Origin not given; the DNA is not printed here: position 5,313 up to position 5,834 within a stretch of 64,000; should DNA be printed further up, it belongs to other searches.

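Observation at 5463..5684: Phage-encoded translation initiation factor IF-1 (infA)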

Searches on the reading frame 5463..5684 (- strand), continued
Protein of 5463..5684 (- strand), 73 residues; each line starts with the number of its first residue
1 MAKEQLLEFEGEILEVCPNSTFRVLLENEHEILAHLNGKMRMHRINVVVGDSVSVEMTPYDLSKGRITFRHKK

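Call 50: get_annotated_region(hit=H22, flank=4000)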
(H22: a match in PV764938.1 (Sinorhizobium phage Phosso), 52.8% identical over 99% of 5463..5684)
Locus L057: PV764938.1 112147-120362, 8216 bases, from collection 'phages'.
description: Sinorhizobium phage Phosso, complete genome.
organism: Sinorhizobium phage Phosso (NCBI taxid 3435197)
taxonomy: Viruses
host: Sinohrizobium meliloti NRRL L-50; source: soil; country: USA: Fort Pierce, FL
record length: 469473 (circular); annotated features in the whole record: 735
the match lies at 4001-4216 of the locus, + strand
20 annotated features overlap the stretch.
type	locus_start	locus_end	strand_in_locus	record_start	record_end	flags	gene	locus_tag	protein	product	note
CDS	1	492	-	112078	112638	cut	-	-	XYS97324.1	hypothetical protein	165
CDS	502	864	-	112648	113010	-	-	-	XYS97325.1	hypothetical protein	166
tRNA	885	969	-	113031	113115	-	-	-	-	tRNA-Leu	tRNA-Leu(caa)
CDS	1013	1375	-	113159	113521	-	-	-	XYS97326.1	hypothetical protein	168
CDS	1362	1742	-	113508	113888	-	-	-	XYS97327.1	hypothetical protein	169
CDS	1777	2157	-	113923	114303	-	-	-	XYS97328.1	hypothetical protein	170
CDS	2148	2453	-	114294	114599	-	-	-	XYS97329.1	hypothetical protein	171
CDS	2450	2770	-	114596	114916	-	-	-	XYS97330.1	hypothetical protein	172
CDS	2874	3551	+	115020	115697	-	-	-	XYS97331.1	ATPase domain-containing Clp family protein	173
CDS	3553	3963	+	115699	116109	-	-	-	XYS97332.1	MutT-like nucleotide pyrophosphohydrolase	174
CDS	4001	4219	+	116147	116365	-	-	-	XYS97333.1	translation initiation factor IF-1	175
CDS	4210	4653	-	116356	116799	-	-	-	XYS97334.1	hypothetical protein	176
CDS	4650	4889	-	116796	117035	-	-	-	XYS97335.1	hypothetical protein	177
CDS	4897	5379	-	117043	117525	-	-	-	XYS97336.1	hypothetical protein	178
CDS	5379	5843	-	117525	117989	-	-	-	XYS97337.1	hypothetical protein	179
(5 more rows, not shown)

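Call 51: get_annotated_region(hit=H29, flank=3000)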
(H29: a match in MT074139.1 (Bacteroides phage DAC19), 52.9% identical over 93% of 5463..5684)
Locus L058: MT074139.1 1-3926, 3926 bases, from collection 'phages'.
description: Bacteroides phage DAC19, complete genome.
organism: Bacteroides phage DAC19 (NCBI taxid 2710498)
taxonomy: Viruses; Duplodnaviria; Heunggongvirae; Uroviricota; Caudoviricetes
host: Bacteroides thetaiotaomicron VPI-5487; source: primary sewage effluent collected as it entered a drainage canal; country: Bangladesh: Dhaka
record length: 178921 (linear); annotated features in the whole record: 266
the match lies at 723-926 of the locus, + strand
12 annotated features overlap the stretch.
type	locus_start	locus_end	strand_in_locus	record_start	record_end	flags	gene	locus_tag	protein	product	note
CDS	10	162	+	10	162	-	-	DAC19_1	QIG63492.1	hypothetical protein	-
CDS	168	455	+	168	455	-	-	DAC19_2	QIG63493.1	hypothetical protein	-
CDS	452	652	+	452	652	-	-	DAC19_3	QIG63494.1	hypothetical protein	-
CDS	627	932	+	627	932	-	-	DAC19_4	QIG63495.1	hypothetical protein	-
CDS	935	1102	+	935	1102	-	-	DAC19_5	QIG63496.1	hypothetical protein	-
CDS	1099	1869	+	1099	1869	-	-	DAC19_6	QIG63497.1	hypothetical protein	-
CDS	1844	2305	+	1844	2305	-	-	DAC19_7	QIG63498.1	hypothetical protein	-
CDS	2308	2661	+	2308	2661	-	-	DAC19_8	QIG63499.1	hypothetical protein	-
CDS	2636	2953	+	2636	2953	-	-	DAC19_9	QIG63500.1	hypothetical protein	-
CDS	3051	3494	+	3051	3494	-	-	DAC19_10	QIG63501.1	hypothetical protein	-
CDS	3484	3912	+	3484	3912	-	-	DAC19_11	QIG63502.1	hypothetical protein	-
CDS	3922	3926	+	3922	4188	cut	-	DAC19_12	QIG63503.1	hypothetical protein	-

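Call 52: get_annotated_region(hit=H28, flank=1000)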
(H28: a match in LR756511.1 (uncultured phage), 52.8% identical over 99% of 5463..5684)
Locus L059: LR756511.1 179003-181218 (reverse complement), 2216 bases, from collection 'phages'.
description: uncultured phage genome assembly, chromosome: 1.
organism: uncultured phage (NCBI taxid 278008)
taxonomy: Viruses; environmental samples
host: -; source: metagenomic; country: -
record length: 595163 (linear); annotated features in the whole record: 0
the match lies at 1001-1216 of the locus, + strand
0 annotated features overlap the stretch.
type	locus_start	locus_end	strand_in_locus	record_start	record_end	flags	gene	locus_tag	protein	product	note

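Call 53: get_annotated_region(hit=H35, flank=1000)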
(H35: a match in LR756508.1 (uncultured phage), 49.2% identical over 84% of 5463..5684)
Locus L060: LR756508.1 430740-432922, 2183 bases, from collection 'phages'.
description: uncultured phage genome assembly, chromosome: 1.
organism: uncultured phage (NCBI taxid 278008)
taxonomy: Viruses; environmental samples
host: -; source: metagenomic; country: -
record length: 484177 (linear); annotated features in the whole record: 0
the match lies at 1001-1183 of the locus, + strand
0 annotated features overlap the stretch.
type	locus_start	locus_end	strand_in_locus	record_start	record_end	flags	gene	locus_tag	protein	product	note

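Call 54: get_annotated_region(hit=H1, flank=5000)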
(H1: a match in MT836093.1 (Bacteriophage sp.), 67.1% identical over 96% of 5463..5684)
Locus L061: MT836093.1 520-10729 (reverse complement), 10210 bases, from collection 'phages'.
description: UNVERIFIED: Bacteriophage sp. clone scaffold_1392 genomic sequence.
organism: Bacteriophage sp. (NCBI taxid 38018)
taxonomy: Viruses
host: -; source: human fecal samples; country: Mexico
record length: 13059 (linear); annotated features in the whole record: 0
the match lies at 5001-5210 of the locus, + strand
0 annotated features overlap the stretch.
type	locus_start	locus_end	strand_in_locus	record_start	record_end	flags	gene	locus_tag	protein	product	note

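Call 55: get_annotated_region(hit=H5, flank=5000)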
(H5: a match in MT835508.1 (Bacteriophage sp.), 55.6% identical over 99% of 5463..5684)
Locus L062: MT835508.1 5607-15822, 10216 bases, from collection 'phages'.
description: UNVERIFIED: Bacteriophage sp. clone scaffold_68 genomic sequence.
organism: Bacteriophage sp. (NCBI taxid 38018)
taxonomy: Viruses
host: -; source: human fecal samples; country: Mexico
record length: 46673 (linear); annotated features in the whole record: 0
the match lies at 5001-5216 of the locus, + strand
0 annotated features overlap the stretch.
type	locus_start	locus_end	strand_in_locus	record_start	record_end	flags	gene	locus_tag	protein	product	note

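Call 60: search_protein_representatives(protein=window:5463-5684:-)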
Query: 73 residues. Proteins with E-value up to 0.001 (for the whole library): 8366; up to 1e-10: 3791; up to 1e-30: 0. The best 150 are listed.
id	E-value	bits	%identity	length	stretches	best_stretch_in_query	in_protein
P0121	1.1e-25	104.6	56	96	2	1-67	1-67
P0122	2.4e-25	103.5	68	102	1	1-72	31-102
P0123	3.8e-25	102.9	69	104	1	1-72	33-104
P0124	5.6e-25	102.4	67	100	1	1-72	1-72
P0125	5.8e-25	102.3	68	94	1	1-72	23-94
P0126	1.1e-24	101.5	69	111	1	1-72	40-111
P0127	1.1e-24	101.4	68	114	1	1-72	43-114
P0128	1.5e-24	101.1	69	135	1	1-72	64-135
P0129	1.9e-24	100.7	65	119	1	1-72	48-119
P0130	1.9e-24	100.7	68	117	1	1-72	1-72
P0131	2.2e-24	100.5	68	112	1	1-72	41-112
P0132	2.2e-24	100.5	69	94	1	1-71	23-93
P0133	2.3e-24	100.5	64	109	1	1-72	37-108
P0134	2.3e-24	100.4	69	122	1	1-72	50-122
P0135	3.0e-24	100.1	65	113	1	1-71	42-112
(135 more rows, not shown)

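Call 72: predict_structure(alignment_id=A1)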
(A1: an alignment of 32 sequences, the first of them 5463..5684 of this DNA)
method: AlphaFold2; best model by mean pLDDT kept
length: 73 residues; sequences in the alignment: 32
mean_pLDDT: 90.7   pTM: 0.75
mean pLDDT of the five models: 90.7, 89.9, 89.1, 86.6, 84.3
residues with pLDDT >= 90: 57; 70-90: 11; 50-70: 5; < 50: 0
segments of 3 or more residues with pLDDT < 50: none
pLDDT, mean of each block of 10 residues (from residue 1): 78 94 95 95 92 93 93 78
secondary structure, 60 per line:
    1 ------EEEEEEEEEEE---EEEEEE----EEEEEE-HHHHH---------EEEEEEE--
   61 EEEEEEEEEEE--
elements in order: E7-17 E21-26 E31-36 H38-42 E52-58 E61-71

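Call 75: fold_search(model_id=the predicted structure, library=pdb)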
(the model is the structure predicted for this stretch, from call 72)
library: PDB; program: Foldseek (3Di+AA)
matches with E <= 10: 1319; with E <= 0.001: 51
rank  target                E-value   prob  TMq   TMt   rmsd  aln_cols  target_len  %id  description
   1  2n8n_MODEL_1_A        1.7e-10  1.00  0.87  0.88   3.3        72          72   57  Solution structure of translation initiation factor (released 2016-10-26)
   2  9h9h_X                3.3e-10  1.00  0.92  0.96   0.8        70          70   56  Complex 1 30S-IF1-IF2-IF3-GE81112 (released 2025-08-06)
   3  3i4o_B                5.3e-10  1.00  0.86  0.93   0.8        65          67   54  Crystal Structure of Translation Initiation Factor 1 from Mycobacterium tuberculosis (released 2010-02-23)
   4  4ql5_A                5.3e-10  1.00  0.90  0.96   0.8        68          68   50  Crystal structure of translation initiation factor IF-1 from Streptococcus pneumoniae TIGR4 (released 2014-07-02)
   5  4ql5_B                8.6e-10  1.00  0.86  0.95   0.9        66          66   52  Crystal structure of translation initiation factor IF-1 from Streptococcus pneumoniae TIGR4 (released 2014-07-02)
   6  9fco_I                9.7e-10  1.00  0.92  0.96   0.8        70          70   57  Structure of E. coli 30S-IF1-IF3-mRNA-Kasugamycin complex (released 2025-03-19)
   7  3i4o_A                9.7e-10  1.00  0.86  0.92   0.8        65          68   54  Crystal Structure of Translation Initiation Factor 1 from Mycobacterium tuberculosis (released 2010-02-23)
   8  2n3s_MODEL_1_A        1.4e-09  1.00  0.80  0.81   2.9        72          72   57  NMR Assignments and structure of Translation initiation factor IF-1 from Burkholderia thailandensis E264. (released 2015-06-24)
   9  6c00_MODEL_1_A        3.4e-09  1.00  0.89  0.90   1.3        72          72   54  Solution structure of translation initiation factor 1 from Clostridium difficile (released 2019-01-16)
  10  9dcn_MODEL_1_A        1.6e-08  1.00  0.78  0.72   3.2        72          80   57  Solution structure of the translation initiation factor IF-1 from Neisseria gonorrhoeae (NCCP11945). Seattle S (released 2024-10-16)
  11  2n78_MODEL_1_A        2.8e-08  1.00  0.77  0.78   3.9        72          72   54  NMR structure of IF1 from Pseudomonas aeruginosa (released 2016-09-07)
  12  1hr0_W                1.1e-07  1.00  0.88  0.90   1.4        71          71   49  CRYSTAL STRUCTURE OF INITIATION FACTOR IF1 BOUND TO THE 30S RIBOSOMAL SUBUNIT (released 2001-01-24)
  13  1ah9_MODEL_1_A        1.3e-07  1.00  0.82  0.84   2.3        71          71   56  THE STRUCTURE OF THE TRANSLATIONAL INITIATION FACTOR IF1 FROM ESCHERICHIA COLI, NMR, 19 STRUCTURES (released 1997-07-07)
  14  2nch_MODEL_1_A        2.3e-07  1.00  0.79  0.68   2.6        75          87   45  Solution structure of translation initiation factor IF1 from wolbachia endosymbiont strain TRS of Brugia malay (released 2017-04-05)
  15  2oqk                  6.8e-06  1.00  0.79  0.63   1.4        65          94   26  Crystal structure of putative Cryptosporidium parvum translation initiation factor eIF-1A (released 2007-02-13)
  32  6zxg_j                2.1e-04  1.00  0.77  0.50   1.9        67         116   19  Cryo-EM structure of a late human pre-40S ribosomal subunit - State H1 (released 2020-12-02)
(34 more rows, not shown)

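Call 76: find_related_loci(query=window:5463-5684:-, collection=genome_contigs, flank=3000)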
Query window:5463-5684:- (73 aa) in genome_contigs; peptide patterns used: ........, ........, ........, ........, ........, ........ (x = any residue, [..] = any of these).
600 stretches matched a pattern (row limit reached: there are more); 579 encode a relative of the query (tblastn E <= 1e-3); the best 80 are kept; 80 distinct loci.
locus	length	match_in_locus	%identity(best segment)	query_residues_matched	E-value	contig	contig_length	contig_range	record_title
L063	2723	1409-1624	75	1-72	2e-33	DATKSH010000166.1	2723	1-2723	MAG TPA_asm: Alphaproteobacteria bacterium isolate SMAG_U14049 k141_663561, whole genome shotgun sequence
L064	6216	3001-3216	72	1-72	7e-33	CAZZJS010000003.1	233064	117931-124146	MAG TPA_asm: uncultured Rickettsiales bacterium isolate SRP065251_co1_43 genome assembly, contig: NODE_7_length_233064_c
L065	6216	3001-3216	75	1-72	4e-33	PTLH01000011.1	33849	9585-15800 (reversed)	MAG: Alphaproteobacteria bacterium MarineAlpha3_Bin6 CFH07_11, whole genome shotgun sequence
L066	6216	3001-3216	69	1-72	2e-32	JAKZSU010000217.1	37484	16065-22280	MAG: Alphaproteobacteria bacterium isolate Langseth_MAG_00041 Langseth_MAG_00041_000000000217, whole genome shotgun sequ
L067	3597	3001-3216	71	1-72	1e-32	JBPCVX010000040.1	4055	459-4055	MAG: Hyphomicrobiales bacterium isolate MAG_seacave_25 S1Ck127_13418589, whole genome shotgun sequence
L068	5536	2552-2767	72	1-72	9e-33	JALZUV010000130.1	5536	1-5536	MAG: Rickettsiales bacterium isolate g2_MAG_00008 g2_MAG_00008_000000000130, whole genome shotgun sequence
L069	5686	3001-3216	69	1-72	3e-32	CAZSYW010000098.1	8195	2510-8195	MAG TPA_asm: uncultured Rhodospirillaceae bacterium isolate SRP077602_co4_31 genome assembly, contig: NODE_16798_length_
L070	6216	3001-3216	69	1-72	3e-32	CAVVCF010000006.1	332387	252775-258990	MAG: uncultured Alphaproteobacteria bacterium isolate MFD02416.bin.2.183 genome assembly, contig: contig_30701, whole ge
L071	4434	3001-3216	69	1-72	4e-32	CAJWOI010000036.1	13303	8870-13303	MAG TPA_asm: uncultured Alphaproteobacteria bacterium isolate ERR599062_bin.76_MetaBAT_v2.12.1_MAG genome assembly, cont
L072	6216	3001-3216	71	1-72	5e-32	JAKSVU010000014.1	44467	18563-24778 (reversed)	MAG: Alphaproteobacteria bacterium isolate Horse_feces367 MAG367_14, whole genome shotgun sequence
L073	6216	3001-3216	71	1-72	4e-32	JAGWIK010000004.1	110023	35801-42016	MAG: Alphaproteobacteria bacterium isolate REEB112 contig-150_116, whole genome shotgun sequence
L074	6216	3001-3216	69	1-72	8e-32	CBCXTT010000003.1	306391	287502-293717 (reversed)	MAG: Alphaproteobacteria bacterium isolate 1309797c-85b3-4f90-b79d-7c5bf11543ea genome assembly, contig: contig_3, whole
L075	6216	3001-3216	69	1-72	5e-32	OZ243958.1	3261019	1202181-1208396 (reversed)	MAG: Alphaproteobacteria bacterium isolate 2e7a10f6-f36c-43d1-a3df-2601a6acf5df genome assembly, chromosome: 1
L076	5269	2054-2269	72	1-72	5e-32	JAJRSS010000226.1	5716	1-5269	MAG: Alphaproteobacteria bacterium isolate Dive96_bin1.131 k141_3570960, whole genome shotgun sequence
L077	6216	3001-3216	72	1-72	4e-32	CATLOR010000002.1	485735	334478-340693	MAG: uncultured Rickettsiales bacterium isolate SRR3962293_bin.14_MetaWRAP_v1.3_MAG genome assembly, contig: ERZ505234.2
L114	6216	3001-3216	67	1-72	5e-31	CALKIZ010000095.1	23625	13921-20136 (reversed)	MAG: uncultured Neomegalonema sp. isolate H1_Bin_Bin_59_1 genome assembly, contig: c_000000627371, whole genome shotgun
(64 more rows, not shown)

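Call 79: search_protein_families(library=phrogs, proteins=[L020:11096-13342:+, L020:2419-3930:+, L024:11938-13854:-, L024:14491-15630:-, L028:5543-8686:+, L028:2038-4242:+, L033:17205-19217:+, L033:444-1856:+, L030:14568-16568:+, L031:5337-6773:+], max_evalue=0.00001)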
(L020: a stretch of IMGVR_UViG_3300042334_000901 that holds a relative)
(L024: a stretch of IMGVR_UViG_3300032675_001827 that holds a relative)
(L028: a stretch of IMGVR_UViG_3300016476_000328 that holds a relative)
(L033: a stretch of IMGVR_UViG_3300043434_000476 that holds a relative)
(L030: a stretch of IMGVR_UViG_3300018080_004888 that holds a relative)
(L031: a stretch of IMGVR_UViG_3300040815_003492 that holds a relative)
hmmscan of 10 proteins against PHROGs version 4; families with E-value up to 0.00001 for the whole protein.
L020:11096-13342:+ (748 aa): 18 families
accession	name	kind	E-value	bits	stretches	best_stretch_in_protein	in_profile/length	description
phrog_4871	-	other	9e-260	865.3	1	3-746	9-753/764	ATP-dependent protease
phrog_3757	-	unknown function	1.3e-17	65.3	1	148-293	61-198/367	-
phrog_10401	-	other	2.7e-17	63.7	1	158-295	410-534/667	ATPase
phrog_4339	-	unknown function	3.9e-16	60.3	0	495-529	55-89/552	-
phrog_249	-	moron, auxiliary metabolic gene and host takeover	2.3e-12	47.9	1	454-613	91-244/380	porphyrin biosynthesis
phrog_5846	-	DNA, RNA and nucleotide metabolism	1e-11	45.8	1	186-385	15-187/380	clamp loader of DNA polymerase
phrog_168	-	DNA, RNA and nucleotide metabolism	1.8e-11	45.3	1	489-694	40-190/314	clamp loader of DNA polymerase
phrog_8638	-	unknown function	2.4e-11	43.9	0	494-577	308-377/568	-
phrog_1297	-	other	3.1e-09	37.3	1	494-595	28-130/356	ATPase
phrog_6841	-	unknown function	1.7e-07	31.5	0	187-235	34-81/470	-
phrog_296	-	integration and excision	1.8e-07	31.3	0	202-290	312-399/626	DNA transposition protein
phrog_7485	-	unknown function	2.3e-07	31.1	0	493-674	229-376/430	-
phrog_7998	-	unknown function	3.9e-07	30.6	0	495-586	44-141/339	-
phrog_3277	-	DNA, RNA and nucleotide metabolism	4.1e-07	31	0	201-288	3-87/168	DnaC-like helicase loader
phrog_19600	-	other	4.7e-06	26.7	0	161-236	38-109/447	ATPase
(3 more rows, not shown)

L020:2419-3930:+ (503 aa): 12 families
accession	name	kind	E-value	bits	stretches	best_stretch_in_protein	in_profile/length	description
phrog_67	-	other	7.1e-73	247.9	1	3-477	123-348/743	DNA methyltransferase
phrog_3008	-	other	3.3e-34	119.3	1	215-487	2-227/244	DNA methyltransferase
phrog_6025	-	other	1.2e-24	88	1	4-209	12-191/192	DNA methyltransferase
phrog_18293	-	other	1.2e-20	74.6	1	406-477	41-112/119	methyltransferase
phrog_498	-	other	2.2e-20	73.7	1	406-475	354-423/633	DNA methyltransferase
phrog_23148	-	unknown function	8.4e-19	69.2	1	407-475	81-149/165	-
phrog_8769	-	other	6.2e-16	59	1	420-476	1-57/71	methyltransferase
phrog_6952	-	other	6.7e-12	46.6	1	411-470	114-173/181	DNA methyltransferase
phrog_23085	-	unknown function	5.5e-10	40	1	410-471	43-104/138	-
phrog_12862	-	unknown function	9.4e-10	39.6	0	4-34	3-33/149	-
phrog_12517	-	unknown function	1.5e-07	31.9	1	419-475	94-150/316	-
phrog_18146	-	other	5.8e-06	26.5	0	418-462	56-101/452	DNA methyltransferase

L024:11938-13854:- (638 aa): 0 families

L024:14491-15630:- (379 aa): 0 families

L028:5543-8686:+ (1047 aa): 19 families
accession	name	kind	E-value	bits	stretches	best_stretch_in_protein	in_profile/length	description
phrog_2631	-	tail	4.1e-18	66.3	1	255-307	370-422/644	tail fiber protein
phrog_6320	-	tail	1.7e-17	64.5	2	454-847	128-468/745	tail fiber protein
phrog_454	-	tail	8.7e-15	54.9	1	257-304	386-433/1376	tail fiber protein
phrog_23820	-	tail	9.3e-15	56.2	1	252-305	95-148/221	tail fiber protein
phrog_1197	-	tail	1.4e-14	55.1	1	257-305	190-238/715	tail protein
phrog_7032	-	tail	1.2e-13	51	1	257-313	277-332/866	tail fiber protein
phrog_8713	-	tail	1.9e-12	47.9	1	257-308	421-472/509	tail fiber protein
phrog_32934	-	unknown function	2.4e-12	47.1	0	802-869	326-396/577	-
phrog_6049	-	tail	3e-11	44.4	1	463-512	122-171/337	tail fiber protein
phrog_5073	-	tail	6.9e-11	42.8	1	506-734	285-485/519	tail fiber protein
phrog_10972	-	tail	6.6e-10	40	1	549-582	161-194/343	tail fiber protein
phrog_697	-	head and packaging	2.5e-09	36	1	732-883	1678-1852/2079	structural protein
phrog_3904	-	tail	4.2e-09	36.2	0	378-476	794-884/1086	tail fiber protein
phrog_366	-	tail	6.8e-09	36.7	1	378-621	195-388/474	tail fiber protein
phrog_18350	-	tail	6.6e-07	30.3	0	506-580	111-195/253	tail fiber protein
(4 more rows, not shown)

L028:2038-4242:+ (734 aa): 17 families
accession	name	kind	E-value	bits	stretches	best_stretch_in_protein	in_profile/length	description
phrog_4871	-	other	7e-244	812.7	1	7-717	10-740/764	ATP-dependent protease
phrog_3757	-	unknown function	5.6e-16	59.9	2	399-512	42-165/367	-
phrog_4339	-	unknown function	1.4e-15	58.4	0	477-511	55-89/552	-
phrog_249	-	moron, auxiliary metabolic gene and host takeover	2.1e-15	57.9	1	398-584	67-232/380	porphyrin biosynthesis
phrog_168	-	DNA, RNA and nucleotide metabolism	9.2e-15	56.1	1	474-684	43-197/314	clamp loader of DNA polymerase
phrog_10401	-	other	3.4e-14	53.5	1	169-290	434-542/667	ATPase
phrog_5846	-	DNA, RNA and nucleotide metabolism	3e-12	47.5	1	176-374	18-189/380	clamp loader of DNA polymerase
phrog_8638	-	unknown function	7.8e-11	42.3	0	197-281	307-379/568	-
phrog_1297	-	other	1.4e-09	38.4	0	475-575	27-128/356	ATPase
phrog_3277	-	DNA, RNA and nucleotide metabolism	2.4e-09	38.3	0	188-275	3-87/168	DnaC-like helicase loader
phrog_50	-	DNA, RNA and nucleotide metabolism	2.7e-08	34.3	0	150-275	353-442/570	DnaC-like helicase loader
phrog_11838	-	DNA, RNA and nucleotide metabolism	8.6e-08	32.7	0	443-511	17-78/420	clamp loader of DNA polymerase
phrog_19600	-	other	8.7e-08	32.4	0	387-497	13-105/447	ATPase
phrog_16448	-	other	2.6e-07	30.3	0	436-575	417-544/680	ATPase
phrog_15585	-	unknown function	3.3e-07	30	0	441-562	320-432/793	-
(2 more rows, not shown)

L033:17205-19217:+ (670 aa): 0 families

L033:444-1856:+ (470 aa): 1 family
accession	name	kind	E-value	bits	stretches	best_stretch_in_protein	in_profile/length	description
phrog_12033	-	unknown function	7.3e-125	418.2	1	20-470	8-438/439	-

L030:14568-16568:+ (666 aa): 0 families

L031:5337-6773:+ (478 aa): 1 family
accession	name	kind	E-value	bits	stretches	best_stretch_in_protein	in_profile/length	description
phrog_15577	-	unknown function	8.3e-67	226.7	1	21-460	46-473/502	-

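Call 82: find_related_loci(query=A2, collection=viral_contigs, flank=4000)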
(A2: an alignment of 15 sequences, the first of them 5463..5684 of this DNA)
Query A2 (73 aa) in viral_contigs; peptide patterns used: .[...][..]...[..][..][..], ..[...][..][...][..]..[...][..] (x = any residue, [..] = any of these).
600 stretches matched a pattern (row limit reached: there are more); 579 encode a relative of the query (tblastn E <= 1e-3); the best 80 are kept; 80 distinct loci.
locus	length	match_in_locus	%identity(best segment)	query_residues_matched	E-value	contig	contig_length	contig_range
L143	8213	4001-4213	61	1-71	2e-29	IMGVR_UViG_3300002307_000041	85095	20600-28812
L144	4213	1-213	61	1-71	3e-28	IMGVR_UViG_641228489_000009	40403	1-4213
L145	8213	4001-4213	61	1-71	3e-28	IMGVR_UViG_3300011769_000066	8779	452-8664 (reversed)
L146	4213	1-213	59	1-71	6e-28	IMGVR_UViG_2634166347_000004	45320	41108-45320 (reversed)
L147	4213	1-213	59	1-71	6e-28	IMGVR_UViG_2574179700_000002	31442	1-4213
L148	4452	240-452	59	1-71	6e-28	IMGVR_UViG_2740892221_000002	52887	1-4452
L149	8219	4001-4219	60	1-73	7e-28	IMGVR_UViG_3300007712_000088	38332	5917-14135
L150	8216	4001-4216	60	1-72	2e-27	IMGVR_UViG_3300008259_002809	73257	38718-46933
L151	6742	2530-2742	59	1-71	2e-27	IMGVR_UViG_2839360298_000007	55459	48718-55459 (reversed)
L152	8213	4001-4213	59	1-71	2e-27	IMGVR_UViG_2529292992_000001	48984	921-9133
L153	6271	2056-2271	60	1-72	4e-27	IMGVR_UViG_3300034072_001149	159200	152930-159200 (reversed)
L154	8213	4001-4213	59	1-71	7e-27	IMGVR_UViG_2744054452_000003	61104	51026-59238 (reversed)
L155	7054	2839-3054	57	1-72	6e-27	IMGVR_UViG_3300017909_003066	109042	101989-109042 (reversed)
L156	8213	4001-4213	62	1-70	8e-27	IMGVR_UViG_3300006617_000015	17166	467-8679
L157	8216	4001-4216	53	1-72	6e-27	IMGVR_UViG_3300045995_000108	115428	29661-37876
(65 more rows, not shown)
